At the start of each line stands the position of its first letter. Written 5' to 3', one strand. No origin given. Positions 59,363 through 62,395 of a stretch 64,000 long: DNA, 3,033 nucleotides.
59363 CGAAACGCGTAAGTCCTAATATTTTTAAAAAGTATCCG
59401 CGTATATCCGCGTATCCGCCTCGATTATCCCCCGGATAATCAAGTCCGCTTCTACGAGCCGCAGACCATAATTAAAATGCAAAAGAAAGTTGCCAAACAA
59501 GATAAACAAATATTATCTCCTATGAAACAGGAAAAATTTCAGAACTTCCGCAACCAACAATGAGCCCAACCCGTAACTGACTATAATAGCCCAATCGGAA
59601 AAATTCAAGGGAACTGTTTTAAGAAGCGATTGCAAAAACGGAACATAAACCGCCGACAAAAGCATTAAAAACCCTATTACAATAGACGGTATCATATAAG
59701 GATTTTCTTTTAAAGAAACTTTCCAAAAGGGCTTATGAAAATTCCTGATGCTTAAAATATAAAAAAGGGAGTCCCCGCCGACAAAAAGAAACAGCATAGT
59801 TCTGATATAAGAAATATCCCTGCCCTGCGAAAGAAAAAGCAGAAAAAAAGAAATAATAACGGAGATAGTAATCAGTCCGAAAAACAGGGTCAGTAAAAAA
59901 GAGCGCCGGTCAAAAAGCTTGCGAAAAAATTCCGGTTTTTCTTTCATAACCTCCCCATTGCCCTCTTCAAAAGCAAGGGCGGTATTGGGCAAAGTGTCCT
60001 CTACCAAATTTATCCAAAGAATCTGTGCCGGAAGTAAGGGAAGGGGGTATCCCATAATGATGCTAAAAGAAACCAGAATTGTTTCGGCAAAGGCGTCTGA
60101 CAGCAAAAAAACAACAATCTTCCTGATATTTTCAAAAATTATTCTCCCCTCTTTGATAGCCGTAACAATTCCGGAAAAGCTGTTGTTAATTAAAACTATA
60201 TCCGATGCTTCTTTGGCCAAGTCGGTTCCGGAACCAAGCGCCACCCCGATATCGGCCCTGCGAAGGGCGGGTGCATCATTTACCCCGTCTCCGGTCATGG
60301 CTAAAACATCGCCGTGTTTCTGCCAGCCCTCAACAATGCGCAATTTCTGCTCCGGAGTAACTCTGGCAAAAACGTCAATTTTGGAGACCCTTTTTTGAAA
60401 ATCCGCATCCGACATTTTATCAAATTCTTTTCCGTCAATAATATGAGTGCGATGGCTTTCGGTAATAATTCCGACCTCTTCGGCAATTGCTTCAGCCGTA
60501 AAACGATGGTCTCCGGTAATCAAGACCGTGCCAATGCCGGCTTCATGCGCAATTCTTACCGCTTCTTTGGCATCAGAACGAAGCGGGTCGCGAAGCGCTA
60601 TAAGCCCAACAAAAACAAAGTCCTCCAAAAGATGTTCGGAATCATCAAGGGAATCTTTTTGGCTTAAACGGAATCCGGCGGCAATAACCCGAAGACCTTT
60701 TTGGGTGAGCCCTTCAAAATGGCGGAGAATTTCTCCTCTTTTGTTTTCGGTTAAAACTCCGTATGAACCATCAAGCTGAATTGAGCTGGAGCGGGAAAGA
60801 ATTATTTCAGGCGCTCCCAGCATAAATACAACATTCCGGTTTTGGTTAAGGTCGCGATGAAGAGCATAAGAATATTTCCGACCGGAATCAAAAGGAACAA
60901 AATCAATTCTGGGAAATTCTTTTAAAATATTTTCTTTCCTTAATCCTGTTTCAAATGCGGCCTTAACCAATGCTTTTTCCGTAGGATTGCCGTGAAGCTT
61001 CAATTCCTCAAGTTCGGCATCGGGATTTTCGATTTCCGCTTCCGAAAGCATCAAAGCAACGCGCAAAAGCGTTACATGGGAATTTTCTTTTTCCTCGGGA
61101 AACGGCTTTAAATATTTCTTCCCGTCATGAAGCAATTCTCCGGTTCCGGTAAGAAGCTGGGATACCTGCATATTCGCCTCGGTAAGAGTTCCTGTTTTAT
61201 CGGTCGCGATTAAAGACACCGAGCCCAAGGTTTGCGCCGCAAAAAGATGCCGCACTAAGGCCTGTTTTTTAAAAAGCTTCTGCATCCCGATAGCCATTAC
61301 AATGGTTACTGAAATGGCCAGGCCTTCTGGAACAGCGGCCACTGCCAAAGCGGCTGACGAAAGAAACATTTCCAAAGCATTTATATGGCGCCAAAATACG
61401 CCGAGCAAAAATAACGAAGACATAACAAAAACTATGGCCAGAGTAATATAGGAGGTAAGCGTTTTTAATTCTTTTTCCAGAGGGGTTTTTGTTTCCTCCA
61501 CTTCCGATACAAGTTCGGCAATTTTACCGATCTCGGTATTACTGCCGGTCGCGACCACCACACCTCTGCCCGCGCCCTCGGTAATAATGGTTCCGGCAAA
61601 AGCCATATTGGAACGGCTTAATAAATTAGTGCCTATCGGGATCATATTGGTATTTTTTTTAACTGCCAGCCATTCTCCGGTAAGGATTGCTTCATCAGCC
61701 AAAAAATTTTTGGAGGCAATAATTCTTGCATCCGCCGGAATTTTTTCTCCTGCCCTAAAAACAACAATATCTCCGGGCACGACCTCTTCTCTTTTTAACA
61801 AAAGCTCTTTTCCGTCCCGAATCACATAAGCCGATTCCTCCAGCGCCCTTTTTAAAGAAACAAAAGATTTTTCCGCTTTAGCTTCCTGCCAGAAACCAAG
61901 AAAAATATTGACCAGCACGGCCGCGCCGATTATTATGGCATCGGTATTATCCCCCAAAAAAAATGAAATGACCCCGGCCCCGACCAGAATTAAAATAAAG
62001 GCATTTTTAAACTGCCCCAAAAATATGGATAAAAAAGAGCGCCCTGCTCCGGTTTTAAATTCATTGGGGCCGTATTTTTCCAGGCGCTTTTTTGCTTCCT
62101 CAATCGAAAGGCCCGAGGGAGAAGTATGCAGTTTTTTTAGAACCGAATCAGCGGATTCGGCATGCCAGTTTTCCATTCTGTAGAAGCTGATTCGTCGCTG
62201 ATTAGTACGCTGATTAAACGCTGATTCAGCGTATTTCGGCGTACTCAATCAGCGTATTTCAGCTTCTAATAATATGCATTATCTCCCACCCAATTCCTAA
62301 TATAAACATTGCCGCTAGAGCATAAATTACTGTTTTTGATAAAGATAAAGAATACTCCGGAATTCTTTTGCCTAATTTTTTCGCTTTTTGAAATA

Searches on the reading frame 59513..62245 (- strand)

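Call 73: search_protein_families(library=pfam, proteins=[window:59513-62245:-])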
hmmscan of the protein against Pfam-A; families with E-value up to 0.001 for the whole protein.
window:59513-62245:- (910 aa): 7 families
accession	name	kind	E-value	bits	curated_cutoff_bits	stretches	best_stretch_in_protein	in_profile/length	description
PF00122.25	E1-E2_ATPase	-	1.7e-49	168.2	28.1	1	135-327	3-181/181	E1-E2 ATPase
PF00689.26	Cation_ATPase_C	-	2.7e-37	128.7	27.3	1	734-905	1-175/175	Cation transporting ATPase, C-terminus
PF00690.31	Cation_ATPase_N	-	2.2e-21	75.7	20.4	1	27-94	1-69/69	Cation transporter/ATPase, N-terminus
PF00702.32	Hydrolase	-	9.4e-20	72.2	26.4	1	344-665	2-191/191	haloacid dehalogenase-like hydrolase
PF13246.12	Cation_ATPase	-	3.8e-17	62.5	21.7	1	400-489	3-91/91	Cation transport ATPase (P-type)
PF08282.18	Hydrolase_3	-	1.9e-07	31.6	20.9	1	649-697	207-255/255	haloacid dehalogenase-like hydrolase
PF12710.13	HAD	-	1.3e-06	29.4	27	1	551-662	85-189/189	haloacid dehalogenase-like hydrolase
